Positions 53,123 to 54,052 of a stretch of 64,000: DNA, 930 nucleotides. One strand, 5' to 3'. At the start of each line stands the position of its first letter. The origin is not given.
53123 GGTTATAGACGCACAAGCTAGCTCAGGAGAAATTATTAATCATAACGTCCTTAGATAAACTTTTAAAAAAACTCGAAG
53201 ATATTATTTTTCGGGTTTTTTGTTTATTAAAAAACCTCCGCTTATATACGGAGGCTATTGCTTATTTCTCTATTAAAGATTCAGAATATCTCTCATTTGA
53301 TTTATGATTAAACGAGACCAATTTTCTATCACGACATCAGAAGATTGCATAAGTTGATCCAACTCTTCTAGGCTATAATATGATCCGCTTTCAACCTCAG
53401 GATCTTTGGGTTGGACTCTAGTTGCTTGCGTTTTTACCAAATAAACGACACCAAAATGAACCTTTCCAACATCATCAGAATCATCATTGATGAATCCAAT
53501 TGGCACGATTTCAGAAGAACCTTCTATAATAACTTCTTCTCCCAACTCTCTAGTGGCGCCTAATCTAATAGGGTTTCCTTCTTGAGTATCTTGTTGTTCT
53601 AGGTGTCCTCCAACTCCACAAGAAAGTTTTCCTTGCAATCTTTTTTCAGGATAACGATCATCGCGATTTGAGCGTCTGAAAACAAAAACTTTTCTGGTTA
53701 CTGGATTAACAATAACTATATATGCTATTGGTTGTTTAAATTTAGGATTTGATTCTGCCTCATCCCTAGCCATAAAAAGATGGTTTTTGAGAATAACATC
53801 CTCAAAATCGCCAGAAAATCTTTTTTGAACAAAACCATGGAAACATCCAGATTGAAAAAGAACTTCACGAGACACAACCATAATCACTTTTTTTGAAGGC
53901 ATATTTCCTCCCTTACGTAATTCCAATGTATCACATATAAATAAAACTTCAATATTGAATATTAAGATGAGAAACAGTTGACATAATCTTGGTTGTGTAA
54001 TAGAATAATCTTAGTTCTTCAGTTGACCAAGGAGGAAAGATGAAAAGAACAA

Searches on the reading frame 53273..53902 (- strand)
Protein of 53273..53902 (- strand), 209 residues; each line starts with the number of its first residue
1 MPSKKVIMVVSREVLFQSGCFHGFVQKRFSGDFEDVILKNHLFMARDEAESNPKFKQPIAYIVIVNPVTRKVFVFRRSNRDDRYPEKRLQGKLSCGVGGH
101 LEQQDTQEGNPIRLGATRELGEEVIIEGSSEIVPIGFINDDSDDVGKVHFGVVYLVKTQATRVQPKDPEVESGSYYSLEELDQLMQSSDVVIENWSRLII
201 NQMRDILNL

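Call 48: search_protein_families(library=pfam, proteins=[window:53273-53902:-], max_evalue=0.00001)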
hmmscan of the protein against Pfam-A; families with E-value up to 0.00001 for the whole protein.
window:53273-53902:- (209 aa): 1 family
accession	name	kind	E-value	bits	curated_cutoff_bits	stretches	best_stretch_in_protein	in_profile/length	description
PF00293.34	NUDIX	-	1.1e-07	32.4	21.1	1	58-186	4-125/134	NUDIX domain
